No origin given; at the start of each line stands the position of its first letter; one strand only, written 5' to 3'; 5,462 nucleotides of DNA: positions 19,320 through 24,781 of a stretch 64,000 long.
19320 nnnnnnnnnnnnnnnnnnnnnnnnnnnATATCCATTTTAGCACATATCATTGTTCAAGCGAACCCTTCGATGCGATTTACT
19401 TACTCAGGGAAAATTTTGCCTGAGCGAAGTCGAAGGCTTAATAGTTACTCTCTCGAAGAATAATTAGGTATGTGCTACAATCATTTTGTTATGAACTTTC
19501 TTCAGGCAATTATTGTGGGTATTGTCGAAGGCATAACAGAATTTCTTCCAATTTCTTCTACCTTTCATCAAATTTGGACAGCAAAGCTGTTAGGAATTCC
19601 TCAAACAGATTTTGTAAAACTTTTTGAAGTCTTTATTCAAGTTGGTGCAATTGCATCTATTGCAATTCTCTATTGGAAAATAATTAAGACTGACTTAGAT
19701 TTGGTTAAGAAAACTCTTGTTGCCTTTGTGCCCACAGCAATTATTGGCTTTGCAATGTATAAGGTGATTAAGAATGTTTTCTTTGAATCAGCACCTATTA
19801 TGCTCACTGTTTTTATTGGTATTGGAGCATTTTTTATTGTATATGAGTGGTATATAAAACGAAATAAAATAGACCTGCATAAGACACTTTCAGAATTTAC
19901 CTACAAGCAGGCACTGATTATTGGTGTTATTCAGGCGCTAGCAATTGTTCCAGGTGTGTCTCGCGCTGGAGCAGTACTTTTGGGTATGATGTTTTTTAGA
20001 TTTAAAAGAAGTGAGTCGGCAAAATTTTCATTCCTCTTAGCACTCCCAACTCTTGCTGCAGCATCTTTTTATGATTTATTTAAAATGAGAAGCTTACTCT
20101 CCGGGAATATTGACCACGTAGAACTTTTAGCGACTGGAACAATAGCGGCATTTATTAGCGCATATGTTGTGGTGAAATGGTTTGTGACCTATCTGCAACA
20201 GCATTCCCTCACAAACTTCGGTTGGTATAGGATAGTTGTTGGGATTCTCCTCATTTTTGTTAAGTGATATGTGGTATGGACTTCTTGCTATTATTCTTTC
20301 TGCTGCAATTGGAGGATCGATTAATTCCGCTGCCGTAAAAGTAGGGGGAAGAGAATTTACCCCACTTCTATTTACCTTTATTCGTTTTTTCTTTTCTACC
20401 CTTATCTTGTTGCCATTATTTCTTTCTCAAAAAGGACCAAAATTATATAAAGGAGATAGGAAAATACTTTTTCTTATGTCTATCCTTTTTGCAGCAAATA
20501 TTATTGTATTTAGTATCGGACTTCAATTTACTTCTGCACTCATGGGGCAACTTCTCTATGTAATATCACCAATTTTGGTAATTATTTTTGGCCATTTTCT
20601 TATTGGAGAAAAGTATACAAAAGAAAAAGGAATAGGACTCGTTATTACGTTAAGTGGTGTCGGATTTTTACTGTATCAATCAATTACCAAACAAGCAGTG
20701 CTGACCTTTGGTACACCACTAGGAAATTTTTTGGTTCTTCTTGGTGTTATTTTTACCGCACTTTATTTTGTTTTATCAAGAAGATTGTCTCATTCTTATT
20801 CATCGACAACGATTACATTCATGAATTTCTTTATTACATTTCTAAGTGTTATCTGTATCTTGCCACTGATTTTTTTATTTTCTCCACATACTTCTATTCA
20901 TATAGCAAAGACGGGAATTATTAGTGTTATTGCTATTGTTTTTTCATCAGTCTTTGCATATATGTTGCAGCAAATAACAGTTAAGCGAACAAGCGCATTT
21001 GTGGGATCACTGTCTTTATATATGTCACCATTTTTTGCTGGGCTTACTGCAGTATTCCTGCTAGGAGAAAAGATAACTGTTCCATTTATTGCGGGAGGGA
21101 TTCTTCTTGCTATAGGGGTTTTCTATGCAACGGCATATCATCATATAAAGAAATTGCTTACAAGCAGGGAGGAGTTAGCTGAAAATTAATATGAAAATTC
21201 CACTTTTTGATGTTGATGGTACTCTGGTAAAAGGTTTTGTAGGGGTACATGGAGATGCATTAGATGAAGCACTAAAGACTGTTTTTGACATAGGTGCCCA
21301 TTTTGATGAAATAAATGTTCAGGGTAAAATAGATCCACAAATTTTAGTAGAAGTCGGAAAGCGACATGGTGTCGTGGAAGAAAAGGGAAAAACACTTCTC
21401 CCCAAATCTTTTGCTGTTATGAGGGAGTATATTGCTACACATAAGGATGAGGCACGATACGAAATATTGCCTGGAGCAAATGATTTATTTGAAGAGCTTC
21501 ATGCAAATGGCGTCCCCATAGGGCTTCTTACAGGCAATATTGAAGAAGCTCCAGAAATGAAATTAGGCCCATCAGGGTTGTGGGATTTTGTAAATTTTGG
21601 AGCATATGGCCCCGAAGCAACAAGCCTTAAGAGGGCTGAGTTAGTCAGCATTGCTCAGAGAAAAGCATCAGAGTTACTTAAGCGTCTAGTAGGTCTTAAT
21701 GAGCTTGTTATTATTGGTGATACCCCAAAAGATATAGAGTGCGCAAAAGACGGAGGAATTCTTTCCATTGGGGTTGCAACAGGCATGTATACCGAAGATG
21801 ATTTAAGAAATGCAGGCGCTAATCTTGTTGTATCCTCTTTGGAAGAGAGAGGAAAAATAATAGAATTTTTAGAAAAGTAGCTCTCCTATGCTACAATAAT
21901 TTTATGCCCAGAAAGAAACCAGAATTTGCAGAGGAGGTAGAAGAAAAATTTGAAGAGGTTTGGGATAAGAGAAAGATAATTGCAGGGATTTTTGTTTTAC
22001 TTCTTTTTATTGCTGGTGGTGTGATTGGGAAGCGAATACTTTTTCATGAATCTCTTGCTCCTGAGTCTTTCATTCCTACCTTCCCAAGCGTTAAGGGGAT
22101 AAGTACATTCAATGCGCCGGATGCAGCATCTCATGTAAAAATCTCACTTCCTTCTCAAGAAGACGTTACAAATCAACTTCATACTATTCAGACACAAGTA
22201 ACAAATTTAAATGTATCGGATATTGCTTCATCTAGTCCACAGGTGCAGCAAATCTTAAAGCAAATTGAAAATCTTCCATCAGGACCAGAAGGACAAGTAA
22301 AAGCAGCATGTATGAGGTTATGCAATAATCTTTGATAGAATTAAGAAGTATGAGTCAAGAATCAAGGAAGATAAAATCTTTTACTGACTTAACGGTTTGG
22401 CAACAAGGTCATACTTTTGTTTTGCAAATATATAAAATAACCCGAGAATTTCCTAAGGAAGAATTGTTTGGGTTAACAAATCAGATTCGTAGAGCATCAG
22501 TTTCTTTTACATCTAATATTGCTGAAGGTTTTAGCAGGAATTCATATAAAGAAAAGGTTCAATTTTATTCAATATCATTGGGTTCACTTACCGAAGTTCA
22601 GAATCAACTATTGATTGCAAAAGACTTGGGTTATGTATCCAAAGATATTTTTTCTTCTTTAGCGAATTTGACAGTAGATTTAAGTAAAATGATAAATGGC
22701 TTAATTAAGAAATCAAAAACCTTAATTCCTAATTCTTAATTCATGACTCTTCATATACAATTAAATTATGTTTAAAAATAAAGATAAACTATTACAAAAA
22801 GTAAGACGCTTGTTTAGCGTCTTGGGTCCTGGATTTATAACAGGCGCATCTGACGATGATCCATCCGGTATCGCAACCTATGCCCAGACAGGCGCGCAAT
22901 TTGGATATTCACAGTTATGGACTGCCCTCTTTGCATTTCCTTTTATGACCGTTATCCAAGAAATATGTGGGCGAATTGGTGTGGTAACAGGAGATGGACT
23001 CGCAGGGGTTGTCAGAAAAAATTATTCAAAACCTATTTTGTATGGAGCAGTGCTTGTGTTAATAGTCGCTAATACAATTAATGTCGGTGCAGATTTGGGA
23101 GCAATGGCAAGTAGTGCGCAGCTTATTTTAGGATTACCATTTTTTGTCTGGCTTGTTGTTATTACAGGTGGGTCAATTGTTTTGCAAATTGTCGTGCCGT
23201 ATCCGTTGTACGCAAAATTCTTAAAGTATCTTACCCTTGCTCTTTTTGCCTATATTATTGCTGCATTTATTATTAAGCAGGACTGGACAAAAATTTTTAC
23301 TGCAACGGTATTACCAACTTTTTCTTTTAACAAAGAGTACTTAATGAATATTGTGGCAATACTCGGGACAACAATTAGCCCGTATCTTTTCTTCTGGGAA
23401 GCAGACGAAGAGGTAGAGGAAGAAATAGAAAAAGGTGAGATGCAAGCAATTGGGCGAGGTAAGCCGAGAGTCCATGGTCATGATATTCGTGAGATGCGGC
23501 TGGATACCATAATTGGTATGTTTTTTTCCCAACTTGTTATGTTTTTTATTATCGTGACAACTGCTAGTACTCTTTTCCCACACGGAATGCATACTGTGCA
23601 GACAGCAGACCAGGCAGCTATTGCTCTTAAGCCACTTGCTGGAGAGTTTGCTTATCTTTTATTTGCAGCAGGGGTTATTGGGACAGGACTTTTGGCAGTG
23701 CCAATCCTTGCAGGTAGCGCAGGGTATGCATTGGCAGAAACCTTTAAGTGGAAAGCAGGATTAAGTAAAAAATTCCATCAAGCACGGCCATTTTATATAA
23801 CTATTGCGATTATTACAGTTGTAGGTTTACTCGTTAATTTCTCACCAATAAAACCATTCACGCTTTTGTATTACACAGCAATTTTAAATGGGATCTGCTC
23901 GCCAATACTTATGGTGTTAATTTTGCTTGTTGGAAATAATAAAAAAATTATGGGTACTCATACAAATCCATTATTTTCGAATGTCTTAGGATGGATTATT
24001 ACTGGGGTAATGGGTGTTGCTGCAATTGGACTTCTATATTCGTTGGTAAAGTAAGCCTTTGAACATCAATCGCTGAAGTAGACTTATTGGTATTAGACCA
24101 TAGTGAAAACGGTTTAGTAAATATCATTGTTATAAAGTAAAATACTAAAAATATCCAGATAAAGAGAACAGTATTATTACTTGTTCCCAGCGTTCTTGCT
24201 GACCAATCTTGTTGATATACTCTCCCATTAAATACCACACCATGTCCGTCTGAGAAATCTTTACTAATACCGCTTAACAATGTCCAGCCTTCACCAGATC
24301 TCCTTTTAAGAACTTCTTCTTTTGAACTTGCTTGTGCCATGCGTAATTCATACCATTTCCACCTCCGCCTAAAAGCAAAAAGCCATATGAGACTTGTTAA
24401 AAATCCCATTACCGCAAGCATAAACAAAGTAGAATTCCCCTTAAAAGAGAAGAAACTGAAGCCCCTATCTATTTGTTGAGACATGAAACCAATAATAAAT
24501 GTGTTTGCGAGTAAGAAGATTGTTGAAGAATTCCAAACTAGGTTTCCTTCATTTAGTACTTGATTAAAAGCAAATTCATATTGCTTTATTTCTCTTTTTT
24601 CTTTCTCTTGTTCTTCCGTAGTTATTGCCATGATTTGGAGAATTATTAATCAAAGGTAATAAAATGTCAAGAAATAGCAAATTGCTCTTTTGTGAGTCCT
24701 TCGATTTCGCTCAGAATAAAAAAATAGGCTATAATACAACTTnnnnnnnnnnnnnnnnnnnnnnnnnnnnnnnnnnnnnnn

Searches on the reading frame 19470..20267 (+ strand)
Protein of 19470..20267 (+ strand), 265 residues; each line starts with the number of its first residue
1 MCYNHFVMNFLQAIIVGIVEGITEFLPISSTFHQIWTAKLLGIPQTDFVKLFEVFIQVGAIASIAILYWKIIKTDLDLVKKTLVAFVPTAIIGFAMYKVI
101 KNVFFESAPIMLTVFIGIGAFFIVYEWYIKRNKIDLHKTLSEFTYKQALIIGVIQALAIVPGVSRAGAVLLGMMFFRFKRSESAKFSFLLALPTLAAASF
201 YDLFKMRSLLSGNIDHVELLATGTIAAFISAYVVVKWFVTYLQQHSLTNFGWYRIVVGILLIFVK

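Call 64: search_protein_families(library=pfam, proteins=[window:19470-20267:+], max_evalue=0.001)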
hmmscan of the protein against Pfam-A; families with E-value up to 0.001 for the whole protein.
window:19470-20267:+ (265 aa): 1 family
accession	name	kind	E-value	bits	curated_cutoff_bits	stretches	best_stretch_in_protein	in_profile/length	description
PF02673.24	BacA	-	7e-64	216.4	33.4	1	13-260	1-257/257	Bacitracin resistance protein BacA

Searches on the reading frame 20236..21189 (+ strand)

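Call 64: search_protein_families(library=pfam, proteins=[window:20236-21189:+], max_evalue=0.001)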
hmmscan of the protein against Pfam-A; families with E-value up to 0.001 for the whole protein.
window:20236-21189:+ (317 aa): 2 families
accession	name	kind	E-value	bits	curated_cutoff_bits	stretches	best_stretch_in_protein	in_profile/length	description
PF00892.27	EamA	-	3.2e-33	115.3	28.2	2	162-297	2-132/135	EamA-like transporter family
PF06027.18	SLC35F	-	1.6e-08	34.9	21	1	20-296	14-295/299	Solute carrier family 35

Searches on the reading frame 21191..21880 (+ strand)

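Call 64: search_protein_families(library=pfam, proteins=[window:21191-21880:+], max_evalue=0.001)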
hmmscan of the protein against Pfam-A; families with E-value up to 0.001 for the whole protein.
window:21191-21880:+ (229 aa): 4 families
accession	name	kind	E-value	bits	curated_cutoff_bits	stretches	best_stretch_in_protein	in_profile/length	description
PF00702.32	Hydrolase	-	2.9e-12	47.8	26.4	1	5-189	5-191/191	haloacid dehalogenase-like hydrolase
PF13419.12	HAD_2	-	8.5e-11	42.7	23.8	1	5-195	2-178/178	Haloacid dehalogenase-like hydrolase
PF13242.12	Hydrolase_like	-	1.3e-09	38.2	22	1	168-219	20-74/75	HAD-hyrolase-like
PF12710.13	HAD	-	1e-07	33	27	1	5-186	2-189/189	haloacid dehalogenase-like hydrolase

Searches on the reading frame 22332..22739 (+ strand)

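Call 64: search_protein_families(library=pfam, proteins=[window:22332-22739:+], max_evalue=0.001)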
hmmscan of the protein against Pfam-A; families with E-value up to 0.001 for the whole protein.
window:22332-22739:+ (135 aa): 2 families
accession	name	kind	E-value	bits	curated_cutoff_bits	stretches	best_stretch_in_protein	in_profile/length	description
PF05635.17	23S_rRNA_IVP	-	1.7e-39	134.7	33.8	1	19-123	2-106/106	23S rRNA-intervening sequence protein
PF22296.2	bAvd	-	3.9e-07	31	40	1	23-127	4-106/107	bAvd-like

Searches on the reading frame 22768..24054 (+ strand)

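Call 32: search_protein_families(library=pfam, proteins=[window:22768-24054:+], max_evalue=0.001)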
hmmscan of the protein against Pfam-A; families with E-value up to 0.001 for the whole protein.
window:22768-24054:+ (428 aa): 1 family
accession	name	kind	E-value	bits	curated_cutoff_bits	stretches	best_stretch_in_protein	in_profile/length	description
PF01566.24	Nramp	-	7.6e-83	278.9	29.8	1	35-400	1-355/357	Natural resistance-associated macrophage protein-like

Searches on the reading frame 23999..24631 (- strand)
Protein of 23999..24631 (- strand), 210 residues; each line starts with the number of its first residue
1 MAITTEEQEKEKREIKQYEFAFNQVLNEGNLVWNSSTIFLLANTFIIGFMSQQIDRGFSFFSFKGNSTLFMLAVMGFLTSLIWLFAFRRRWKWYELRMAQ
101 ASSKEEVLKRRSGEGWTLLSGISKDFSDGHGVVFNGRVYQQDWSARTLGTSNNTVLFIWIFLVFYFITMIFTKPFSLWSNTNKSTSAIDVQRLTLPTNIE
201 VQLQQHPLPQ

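Call 64: search_protein_families(library=pfam, proteins=[window:23999-24631:-], max_evalue=0.001)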
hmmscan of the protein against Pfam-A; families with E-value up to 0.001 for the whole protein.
window:23999-24631:- (210 aa): 1 family
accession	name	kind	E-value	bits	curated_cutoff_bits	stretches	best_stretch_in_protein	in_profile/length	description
PF24838.2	8xMP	-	2e-09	37.8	30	1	16-171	2-133/136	Octameric membrane protein family (8xMP)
